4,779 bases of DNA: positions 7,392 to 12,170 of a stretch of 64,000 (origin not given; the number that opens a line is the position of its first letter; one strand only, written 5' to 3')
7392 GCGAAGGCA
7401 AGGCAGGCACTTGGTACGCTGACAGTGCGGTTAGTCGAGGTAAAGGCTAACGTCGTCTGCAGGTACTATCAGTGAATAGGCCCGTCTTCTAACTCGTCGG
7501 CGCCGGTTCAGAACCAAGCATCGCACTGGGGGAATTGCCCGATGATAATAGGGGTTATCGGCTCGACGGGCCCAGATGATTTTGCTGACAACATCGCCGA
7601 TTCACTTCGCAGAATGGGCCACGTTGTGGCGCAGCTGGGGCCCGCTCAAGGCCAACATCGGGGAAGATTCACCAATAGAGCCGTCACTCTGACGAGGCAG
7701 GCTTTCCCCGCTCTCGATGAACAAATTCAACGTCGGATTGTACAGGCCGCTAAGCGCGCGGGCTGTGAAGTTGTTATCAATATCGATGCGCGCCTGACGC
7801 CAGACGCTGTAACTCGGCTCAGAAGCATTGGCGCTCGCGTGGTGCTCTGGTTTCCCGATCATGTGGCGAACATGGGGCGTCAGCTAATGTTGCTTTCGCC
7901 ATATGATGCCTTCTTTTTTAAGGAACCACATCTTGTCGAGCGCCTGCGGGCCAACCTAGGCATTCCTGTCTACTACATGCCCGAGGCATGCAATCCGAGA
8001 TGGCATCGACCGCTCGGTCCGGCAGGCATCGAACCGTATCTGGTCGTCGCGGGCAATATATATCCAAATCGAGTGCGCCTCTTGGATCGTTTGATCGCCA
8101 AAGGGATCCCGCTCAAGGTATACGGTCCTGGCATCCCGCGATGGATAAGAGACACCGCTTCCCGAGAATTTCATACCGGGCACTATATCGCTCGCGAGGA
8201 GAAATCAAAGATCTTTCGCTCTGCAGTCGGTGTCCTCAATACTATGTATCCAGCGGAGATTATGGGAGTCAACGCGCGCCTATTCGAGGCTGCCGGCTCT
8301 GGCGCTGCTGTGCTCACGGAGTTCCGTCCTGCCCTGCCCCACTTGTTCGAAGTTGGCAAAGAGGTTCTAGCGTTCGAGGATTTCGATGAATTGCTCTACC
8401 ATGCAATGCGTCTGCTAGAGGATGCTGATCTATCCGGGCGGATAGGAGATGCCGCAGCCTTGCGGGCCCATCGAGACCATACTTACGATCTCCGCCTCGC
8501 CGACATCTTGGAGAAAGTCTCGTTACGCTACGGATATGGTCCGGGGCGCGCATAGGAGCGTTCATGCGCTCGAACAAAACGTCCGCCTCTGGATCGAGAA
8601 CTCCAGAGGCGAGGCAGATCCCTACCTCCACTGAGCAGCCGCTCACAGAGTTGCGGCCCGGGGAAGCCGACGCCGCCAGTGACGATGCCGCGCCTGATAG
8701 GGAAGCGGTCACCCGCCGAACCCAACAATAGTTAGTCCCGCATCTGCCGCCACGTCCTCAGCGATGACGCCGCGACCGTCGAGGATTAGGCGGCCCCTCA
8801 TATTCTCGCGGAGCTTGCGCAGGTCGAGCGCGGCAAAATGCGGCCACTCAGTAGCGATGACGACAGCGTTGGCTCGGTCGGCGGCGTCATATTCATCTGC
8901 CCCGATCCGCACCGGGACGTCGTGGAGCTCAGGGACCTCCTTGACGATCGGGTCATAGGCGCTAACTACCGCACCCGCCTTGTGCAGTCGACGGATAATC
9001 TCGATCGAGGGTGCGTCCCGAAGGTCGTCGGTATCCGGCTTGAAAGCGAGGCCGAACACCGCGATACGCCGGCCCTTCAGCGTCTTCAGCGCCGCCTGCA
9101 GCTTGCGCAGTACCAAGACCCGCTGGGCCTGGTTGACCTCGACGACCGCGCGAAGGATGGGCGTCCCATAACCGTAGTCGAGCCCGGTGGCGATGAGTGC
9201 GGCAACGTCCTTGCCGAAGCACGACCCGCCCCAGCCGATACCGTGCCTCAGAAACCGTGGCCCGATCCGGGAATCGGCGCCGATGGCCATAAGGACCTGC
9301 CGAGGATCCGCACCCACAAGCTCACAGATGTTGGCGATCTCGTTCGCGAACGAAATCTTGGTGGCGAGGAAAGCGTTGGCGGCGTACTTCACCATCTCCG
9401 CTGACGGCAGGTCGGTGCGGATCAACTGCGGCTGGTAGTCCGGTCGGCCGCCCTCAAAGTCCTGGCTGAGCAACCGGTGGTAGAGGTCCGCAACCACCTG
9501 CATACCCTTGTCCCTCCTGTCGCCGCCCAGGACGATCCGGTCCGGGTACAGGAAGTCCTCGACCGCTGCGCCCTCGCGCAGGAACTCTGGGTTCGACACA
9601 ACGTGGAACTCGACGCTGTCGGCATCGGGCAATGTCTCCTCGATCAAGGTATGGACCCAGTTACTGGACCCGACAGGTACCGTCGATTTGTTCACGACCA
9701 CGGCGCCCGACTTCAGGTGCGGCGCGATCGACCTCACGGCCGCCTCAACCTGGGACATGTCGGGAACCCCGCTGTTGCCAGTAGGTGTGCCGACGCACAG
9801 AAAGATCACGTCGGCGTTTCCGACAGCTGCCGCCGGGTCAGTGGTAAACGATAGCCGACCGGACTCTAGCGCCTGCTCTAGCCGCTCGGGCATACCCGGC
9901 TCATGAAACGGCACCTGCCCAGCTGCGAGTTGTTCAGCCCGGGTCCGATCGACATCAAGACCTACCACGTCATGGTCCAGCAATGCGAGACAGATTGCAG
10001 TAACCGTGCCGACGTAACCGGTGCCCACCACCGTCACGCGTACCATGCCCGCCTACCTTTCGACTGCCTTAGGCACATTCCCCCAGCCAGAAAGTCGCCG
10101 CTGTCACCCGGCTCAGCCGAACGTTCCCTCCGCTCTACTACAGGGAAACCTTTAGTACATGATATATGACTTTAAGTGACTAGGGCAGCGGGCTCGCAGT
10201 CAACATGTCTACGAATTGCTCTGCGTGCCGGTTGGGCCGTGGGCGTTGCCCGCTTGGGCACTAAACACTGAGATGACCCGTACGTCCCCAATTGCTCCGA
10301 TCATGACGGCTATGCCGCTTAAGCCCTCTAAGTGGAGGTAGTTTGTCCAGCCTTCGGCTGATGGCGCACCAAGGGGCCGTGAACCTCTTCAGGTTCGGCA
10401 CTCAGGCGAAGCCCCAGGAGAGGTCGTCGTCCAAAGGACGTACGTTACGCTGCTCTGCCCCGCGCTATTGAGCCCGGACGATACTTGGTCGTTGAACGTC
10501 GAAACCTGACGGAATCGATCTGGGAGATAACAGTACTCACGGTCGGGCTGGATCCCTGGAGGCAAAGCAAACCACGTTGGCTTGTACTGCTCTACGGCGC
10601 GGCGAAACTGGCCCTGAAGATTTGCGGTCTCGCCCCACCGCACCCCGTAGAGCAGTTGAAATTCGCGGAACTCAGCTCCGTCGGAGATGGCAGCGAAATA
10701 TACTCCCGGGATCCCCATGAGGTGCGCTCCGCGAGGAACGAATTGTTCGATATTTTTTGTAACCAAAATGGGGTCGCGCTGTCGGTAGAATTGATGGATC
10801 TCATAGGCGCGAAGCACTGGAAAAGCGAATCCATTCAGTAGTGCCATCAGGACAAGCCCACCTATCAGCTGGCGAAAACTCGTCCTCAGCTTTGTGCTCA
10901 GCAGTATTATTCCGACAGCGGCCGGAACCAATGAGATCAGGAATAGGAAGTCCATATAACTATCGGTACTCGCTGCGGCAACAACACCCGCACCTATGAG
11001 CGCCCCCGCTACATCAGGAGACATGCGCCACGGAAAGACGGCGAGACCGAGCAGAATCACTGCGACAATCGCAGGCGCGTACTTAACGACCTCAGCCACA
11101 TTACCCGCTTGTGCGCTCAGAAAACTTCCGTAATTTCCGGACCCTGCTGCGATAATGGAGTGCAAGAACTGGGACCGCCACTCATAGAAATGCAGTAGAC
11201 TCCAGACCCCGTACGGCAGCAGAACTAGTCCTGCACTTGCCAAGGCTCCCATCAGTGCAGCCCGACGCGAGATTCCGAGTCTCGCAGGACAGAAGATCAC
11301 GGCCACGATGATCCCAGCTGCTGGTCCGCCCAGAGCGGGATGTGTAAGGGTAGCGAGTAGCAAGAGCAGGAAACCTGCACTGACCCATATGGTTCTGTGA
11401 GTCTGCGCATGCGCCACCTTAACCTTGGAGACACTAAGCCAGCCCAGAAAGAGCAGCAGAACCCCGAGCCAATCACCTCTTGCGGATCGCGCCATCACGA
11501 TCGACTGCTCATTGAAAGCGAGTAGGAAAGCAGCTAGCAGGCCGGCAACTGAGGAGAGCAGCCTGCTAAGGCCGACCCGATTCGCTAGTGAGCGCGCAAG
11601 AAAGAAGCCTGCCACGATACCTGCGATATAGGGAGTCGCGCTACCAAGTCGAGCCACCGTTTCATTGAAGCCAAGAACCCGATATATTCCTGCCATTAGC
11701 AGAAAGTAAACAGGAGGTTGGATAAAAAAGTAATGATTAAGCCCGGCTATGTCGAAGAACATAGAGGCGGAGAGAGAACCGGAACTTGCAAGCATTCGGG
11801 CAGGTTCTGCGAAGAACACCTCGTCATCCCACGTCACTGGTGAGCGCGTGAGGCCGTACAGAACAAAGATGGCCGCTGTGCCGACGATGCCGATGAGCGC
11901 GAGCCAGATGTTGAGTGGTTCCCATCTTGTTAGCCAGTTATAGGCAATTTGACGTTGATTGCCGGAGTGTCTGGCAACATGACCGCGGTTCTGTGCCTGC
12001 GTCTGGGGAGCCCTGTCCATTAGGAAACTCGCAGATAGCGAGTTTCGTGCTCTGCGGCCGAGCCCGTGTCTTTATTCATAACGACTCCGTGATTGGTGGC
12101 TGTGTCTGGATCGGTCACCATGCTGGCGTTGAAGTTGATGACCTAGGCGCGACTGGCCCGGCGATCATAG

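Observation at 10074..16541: Triplicated promoter-plus-leader element upstream of three transcription units of the sugar locus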

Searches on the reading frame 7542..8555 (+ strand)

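Call 13: search_protein_families(library=pfam, proteins=[window:7542-8555:+])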
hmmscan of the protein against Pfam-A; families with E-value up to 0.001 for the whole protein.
window:7542-8555:+ (337 aa): 1 family
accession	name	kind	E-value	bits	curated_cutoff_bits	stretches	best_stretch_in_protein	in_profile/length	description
PF13524.12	Glyco_trans_1_2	-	4e-23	82.4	25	1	179-324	4-144/144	Glycosyl transferase-like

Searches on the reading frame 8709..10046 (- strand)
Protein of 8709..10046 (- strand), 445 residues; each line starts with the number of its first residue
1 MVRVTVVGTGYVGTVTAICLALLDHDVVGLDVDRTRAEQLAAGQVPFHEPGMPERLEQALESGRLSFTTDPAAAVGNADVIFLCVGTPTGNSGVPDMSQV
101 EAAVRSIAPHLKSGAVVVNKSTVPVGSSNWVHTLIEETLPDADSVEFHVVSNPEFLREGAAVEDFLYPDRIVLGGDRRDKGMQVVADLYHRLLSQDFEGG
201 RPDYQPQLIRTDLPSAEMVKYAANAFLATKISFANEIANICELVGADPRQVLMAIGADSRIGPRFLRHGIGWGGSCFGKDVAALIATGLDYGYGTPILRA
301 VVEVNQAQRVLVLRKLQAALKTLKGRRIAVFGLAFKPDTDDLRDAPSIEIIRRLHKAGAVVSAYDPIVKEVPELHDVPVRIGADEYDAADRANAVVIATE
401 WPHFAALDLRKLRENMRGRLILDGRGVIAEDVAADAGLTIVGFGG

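Call 12: find_encoding_contigs(protein=window:8709-10046:-, flank=10000, max_places=6)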
Protein window:8709-10046:- (445 aa): no gene with exactly this product is on record in the collection.

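Call 13: search_protein_families(library=pfam, proteins=[window:8709-10046:-])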
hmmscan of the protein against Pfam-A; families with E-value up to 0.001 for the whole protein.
window:8709-10046:- (445 aa): 6 families
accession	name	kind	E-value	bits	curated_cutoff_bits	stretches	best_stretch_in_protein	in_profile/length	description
PF03721.20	UDPG_MGDP_dh_N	-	5.9e-59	199.2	27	1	3-181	2-181/187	UDP-glucose/GDP-mannose dehydrogenase family, NAD binding domain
PF00984.24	UDPG_MGDP_dh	-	6.5e-35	119.6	25.4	1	215-306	2-93/94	UDP-glucose/GDP-mannose dehydrogenase family, central domain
PF03720.21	UDPG_MGDP_dh_C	-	1.3e-30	106.2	30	1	329-428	1-101/103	UDP-glucose/GDP-mannose dehydrogenase family, UDP binding domain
PF03446.21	NAD_binding_2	-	6.9e-07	29.8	21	1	4-136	2-108/161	NAD binding domain of 6-phosphogluconate dehydrogenase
PF03807.23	F420_oxidored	-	1.3e-06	29.4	21.6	0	4-86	2-68/94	NADP oxidoreductase coenzyme F420-dependent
PF02558.23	ApbA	-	0.00075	19.6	22.2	0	4-86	1-75/150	Ketopantoate reductase PanE/ApbA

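Call 57: find_homologous_proteins(query=window:8709-10046:-, max_evalue=1e-100)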
Query window:8709-10046:- (445 aa): 5872 proteins with E <= 1e-100 among 8000 candidates; the best 120 are listed.
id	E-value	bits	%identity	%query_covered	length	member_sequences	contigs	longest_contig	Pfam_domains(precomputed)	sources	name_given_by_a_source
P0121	1.7e-261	886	90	100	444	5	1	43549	PF00984.25,PF03446.22,PF03721.21,PF03807.24,PF03720.23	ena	-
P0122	1.2e-257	873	100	89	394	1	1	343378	PF00984.25,PF03721.21,PF03720.23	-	-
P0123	3.0e-257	872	88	100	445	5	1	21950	PF00984.25,PF03721.21,PF03807.24,PF03720.23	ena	-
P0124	6.6e-255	864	88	100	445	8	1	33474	PF00984.25,PF03446.22,PF03721.21,PF03807.24,PF03720.23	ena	-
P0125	1.5e-251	853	87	100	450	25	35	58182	PF00984.25,PF03446.22,PF03721.21,PF03807.24,PF03720.23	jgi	jgi:UDPglucose 6-dehydrogenase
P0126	1.3e-250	850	85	100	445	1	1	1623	PF00984.25,PF02558.23,PF03446.22,PF03721.21,PF03807.24,PF03720.23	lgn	-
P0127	1.7e-250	850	85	100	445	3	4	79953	PF00984.25,PF03446.22,PF03721.21,PF03807.24,PF03720.23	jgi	jgi:UDPglucose 6-dehydrogenase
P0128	3.0e-250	849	86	100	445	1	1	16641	PF00984.25,PF03721.21,PF03720.23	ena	-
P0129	4.6e-250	848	86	100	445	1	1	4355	PF00984.25,PF03446.22,PF03721.21,PF03807.24,PF03720.23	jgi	jgi:UDPglucose 6-dehydrogenase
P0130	2.2e-249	846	87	100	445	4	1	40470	PF00984.25,PF03721.21,PF03720.23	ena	-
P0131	9.2e-249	844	85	100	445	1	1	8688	PF00984.25,PF02558.23,PF03446.22,PF03721.21,PF03807.24,PF03720.23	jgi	jgi:UDPglucose 6-dehydrogenase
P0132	1.3e-248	843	86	100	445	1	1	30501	PF00984.25,PF03446.22,PF03721.21,PF03807.24,PF03720.23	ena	-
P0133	1.4e-248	843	86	100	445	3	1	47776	PF00984.25,PF02558.23,PF03446.22,PF03721.21,PF03807.24,PF03720.23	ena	-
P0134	5.5e-248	841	85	100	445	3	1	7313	PF00984.25,PF03721.21,PF03807.24,PF03720.23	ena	-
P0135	7.9e-248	841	84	100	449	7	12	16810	PF00984.25,PF03446.22,PF03721.21,PF03720.23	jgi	jgi:UDPglucose 6-dehydrogenase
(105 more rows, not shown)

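Call 58: find_encoding_contigs(protein=P0121, flank=10000, max_places=2)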
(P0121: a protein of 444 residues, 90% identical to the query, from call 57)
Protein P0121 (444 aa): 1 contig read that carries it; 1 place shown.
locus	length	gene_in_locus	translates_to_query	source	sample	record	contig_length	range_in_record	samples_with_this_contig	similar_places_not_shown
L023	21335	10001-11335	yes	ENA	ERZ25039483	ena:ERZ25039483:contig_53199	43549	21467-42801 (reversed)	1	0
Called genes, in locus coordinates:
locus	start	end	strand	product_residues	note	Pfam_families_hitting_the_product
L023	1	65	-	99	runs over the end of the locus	PF01527:HTH_Tnp_1, PF13384:HTH_23 (faint)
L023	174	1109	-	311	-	PF01609:DDE_Tnp_1 (faint), PF13613:HTH_Tnp_4, PF13359:DDE_Tnp_4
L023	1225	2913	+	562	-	PF07592:DDE_Tnp_ISAZ013, PF13613:HTH_Tnp_4 (weak)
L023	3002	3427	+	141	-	-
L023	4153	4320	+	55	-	-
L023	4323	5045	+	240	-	PF12481:DUF3700 (weak), PF13522:GATase_6, PF13537:GATase_7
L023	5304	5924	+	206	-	-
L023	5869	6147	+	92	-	-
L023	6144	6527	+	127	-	-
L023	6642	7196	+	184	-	PF00534:Glycos_transf_1, PF13692:Glyco_trans_1_4, PF13524:Glyco_trans_1_2 (weak)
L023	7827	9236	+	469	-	-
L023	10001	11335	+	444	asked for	PF03446:NAD_binding_2 (weak), PF03721:UDPG_MGDP_dh_N, PF03807:F420_oxidored (faint), PF00984:UDPG_MGDP_dh, PF03720:UDPG_MGDP_dh_C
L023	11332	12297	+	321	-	PF01073:3Beta_HSD, PF01370:Epimerase, PF02719:Polysacc_synt_2 (faint), PF07993:NAD_binding_4 (faint), PF16363:GDP_Man_Dehyd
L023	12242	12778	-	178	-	-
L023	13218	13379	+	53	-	-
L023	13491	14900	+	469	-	PF13546:DDE_5, PF01609:DDE_Tnp_1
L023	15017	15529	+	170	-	-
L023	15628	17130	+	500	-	PF01943:Polysacc_synt, PF13440:Polysacc_synt_3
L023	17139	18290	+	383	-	PF13439:Glyco_transf_4 (weak), PF00534:Glycos_transf_1, PF13692:Glyco_trans_1_4, PF13524:Glyco_trans_1_2, PF20706:GT4-conflict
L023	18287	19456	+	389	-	PF00534:Glycos_transf_1, PF13692:Glyco_trans_1_4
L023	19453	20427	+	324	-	PF13524:Glyco_trans_1_2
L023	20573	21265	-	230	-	PF05050:Methyltransf_21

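Call 59: find_encoding_contigs(protein=P0124, flank=10000, max_places=2)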
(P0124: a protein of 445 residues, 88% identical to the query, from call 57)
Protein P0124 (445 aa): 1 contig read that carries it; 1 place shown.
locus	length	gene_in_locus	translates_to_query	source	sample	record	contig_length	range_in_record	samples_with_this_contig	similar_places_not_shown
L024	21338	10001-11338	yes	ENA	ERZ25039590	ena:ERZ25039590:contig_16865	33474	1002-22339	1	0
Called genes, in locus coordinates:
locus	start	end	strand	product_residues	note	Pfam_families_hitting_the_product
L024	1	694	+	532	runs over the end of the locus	PF02706:Wzz, PF13614:AAA_31 (weak), PF01656:CbiA (weak)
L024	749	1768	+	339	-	PF00953:Glycos_transf_4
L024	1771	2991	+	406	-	PF13439:Glyco_transf_4, PF13579:Glyco_trans_4_4, PF00534:Glycos_transf_1, PF13692:Glyco_trans_1_4, PF13524:Glyco_trans_1_2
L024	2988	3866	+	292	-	PF01073:3Beta_HSD (faint), PF01370:Epimerase, PF04321:RmlD_sub_bind (faint), PF05368:NmrA, PF13460:NAD_binding_10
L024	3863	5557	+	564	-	PF16889:Hepar_II_III_N, PF07940:Hepar_II_III_C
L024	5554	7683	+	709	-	PF00107:ADH_zinc_N, PF01408:GFO_IDH_MocA, PF22725:GFO_IDH_MocA_C3 (weak)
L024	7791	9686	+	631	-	PF13522:GATase_6, PF13537:GATase_7, PF00733:Asn_synthase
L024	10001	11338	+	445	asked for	PF03446:NAD_binding_2 (weak), PF03721:UDPG_MGDP_dh_N, PF03807:F420_oxidored (faint), PF00984:UDPG_MGDP_dh, PF03720:UDPG_MGDP_dh_C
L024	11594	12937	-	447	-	-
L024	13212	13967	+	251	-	PF13489:Methyltransf_23, PF13847:Methyltransf_31, PF08241:Methyltransf_11, PF08242:Methyltransf_12, PF13649:Methyltransf_25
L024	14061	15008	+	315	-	PF13641:Glyco_tranf_2_3 (weak), PF13632:Glyco_trans_2_3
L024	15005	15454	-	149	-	PF13524:Glyco_trans_1_2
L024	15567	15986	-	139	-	-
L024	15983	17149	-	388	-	PF13579:Glyco_trans_4_4 (weak), PF00534:Glycos_transf_1, PF13692:Glyco_trans_1_4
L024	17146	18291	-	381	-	PF13439:Glyco_transf_4 (weak), PF13579:Glyco_trans_4_4 (weak), PF20706:GT4-conflict, PF00534:Glycos_transf_1, PF13692:Glyco_trans_1_4, PF13524:Glyco_trans_1_2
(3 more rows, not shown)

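Call 60: find_encoding_contigs(protein=P0127, flank=10000, max_places=4)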
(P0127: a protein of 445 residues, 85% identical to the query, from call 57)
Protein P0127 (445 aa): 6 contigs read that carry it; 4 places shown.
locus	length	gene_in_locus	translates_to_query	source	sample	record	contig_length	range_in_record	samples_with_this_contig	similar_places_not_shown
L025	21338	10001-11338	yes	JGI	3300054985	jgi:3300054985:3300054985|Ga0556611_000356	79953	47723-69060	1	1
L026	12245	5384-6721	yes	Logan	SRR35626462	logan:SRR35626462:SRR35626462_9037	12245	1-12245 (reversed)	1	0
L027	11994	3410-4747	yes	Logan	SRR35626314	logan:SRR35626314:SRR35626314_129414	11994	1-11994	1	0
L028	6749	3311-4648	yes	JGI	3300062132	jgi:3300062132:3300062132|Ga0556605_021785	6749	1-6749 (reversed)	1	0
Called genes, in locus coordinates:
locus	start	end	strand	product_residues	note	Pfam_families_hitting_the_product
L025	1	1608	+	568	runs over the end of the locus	PF16889:Hepar_II_III_N, PF07940:Hepar_II_III_C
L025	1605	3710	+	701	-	PF00107:ADH_zinc_N, PF01408:GFO_IDH_MocA, PF02894:GFO_IDH_MocA_C (faint), PF22725:GFO_IDH_MocA_C3 (weak)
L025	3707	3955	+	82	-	-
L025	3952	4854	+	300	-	PF05050:Methyltransf_21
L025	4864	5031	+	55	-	-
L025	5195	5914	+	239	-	PF13489:Methyltransf_23, PF03141:Methyltransf_29 (weak), PF01209:Ubie_methyltran, PF07021:MetW, PF13847:Methyltransf_31, PF08241:Methyltransf_11, PF08242:Methyltransf_12, PF13649:Methyltransf_25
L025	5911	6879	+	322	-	PF13692:Glyco_trans_1_4, PF00534:Glycos_transf_1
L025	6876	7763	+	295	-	PF00535:Glycos_transf_2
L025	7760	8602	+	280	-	PF05050:Methyltransf_21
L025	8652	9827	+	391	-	PF00534:Glycos_transf_1, PF13692:Glyco_trans_1_4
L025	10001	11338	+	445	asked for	PF03446:NAD_binding_2 (weak), PF03721:UDPG_MGDP_dh_N, PF03807:F420_oxidored (faint), PF00984:UDPG_MGDP_dh, PF03720:UDPG_MGDP_dh_C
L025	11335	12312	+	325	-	PF01073:3Beta_HSD, PF01370:Epimerase, PF02719:Polysacc_synt_2 (faint), PF07993:NAD_binding_4 (faint), PF16363:GDP_Man_Dehyd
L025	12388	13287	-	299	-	PF05050:Methyltransf_21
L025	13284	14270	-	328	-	PF13524:Glyco_trans_1_2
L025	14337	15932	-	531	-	-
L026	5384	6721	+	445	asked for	PF03446:NAD_binding_2 (weak), PF03721:UDPG_MGDP_dh_N, PF03807:F420_oxidored (faint), PF00984:UDPG_MGDP_dh, PF03720:UDPG_MGDP_dh_C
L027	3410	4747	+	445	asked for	PF03446:NAD_binding_2 (weak), PF03721:UDPG_MGDP_dh_N, PF03807:F420_oxidored (faint), PF00984:UDPG_MGDP_dh, PF03720:UDPG_MGDP_dh_C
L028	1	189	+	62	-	?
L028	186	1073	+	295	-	PF00535:Glycos_transf_2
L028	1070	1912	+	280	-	PF05050:Methyltransf_21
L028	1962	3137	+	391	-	PF00534:Glycos_transf_1, PF13692:Glyco_trans_1_4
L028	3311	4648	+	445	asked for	PF03446:NAD_binding_2 (weak), PF03721:UDPG_MGDP_dh_N, PF03807:F420_oxidored (faint), PF00984:UDPG_MGDP_dh, PF03720:UDPG_MGDP_dh_C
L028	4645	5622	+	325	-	PF01073:3Beta_HSD, PF01370:Epimerase, PF02719:Polysacc_synt_2 (faint), PF07993:NAD_binding_4 (faint), PF16363:GDP_Man_Dehyd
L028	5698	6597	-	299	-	PF05050:Methyltransf_21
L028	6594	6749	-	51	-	?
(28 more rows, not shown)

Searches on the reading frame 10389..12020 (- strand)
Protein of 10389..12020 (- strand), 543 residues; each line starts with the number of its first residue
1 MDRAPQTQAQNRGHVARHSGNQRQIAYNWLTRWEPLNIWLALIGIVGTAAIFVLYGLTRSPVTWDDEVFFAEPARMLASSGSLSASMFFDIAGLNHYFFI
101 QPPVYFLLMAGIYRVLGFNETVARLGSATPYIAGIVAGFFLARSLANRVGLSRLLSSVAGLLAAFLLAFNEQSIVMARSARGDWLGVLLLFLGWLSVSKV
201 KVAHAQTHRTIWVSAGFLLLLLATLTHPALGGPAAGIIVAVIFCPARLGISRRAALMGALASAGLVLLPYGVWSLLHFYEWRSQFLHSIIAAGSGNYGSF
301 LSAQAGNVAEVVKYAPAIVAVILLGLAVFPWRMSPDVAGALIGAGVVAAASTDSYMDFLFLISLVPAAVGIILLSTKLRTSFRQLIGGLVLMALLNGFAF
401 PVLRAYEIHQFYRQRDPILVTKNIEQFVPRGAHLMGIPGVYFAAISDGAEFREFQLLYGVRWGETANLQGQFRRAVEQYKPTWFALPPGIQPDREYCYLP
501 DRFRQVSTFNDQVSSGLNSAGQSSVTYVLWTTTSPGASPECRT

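Call 13: search_protein_families(library=pfam, proteins=[window:10389-12020:-])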
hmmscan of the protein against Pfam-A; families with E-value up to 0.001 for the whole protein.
window:10389-12020:- (543 aa): 0 families
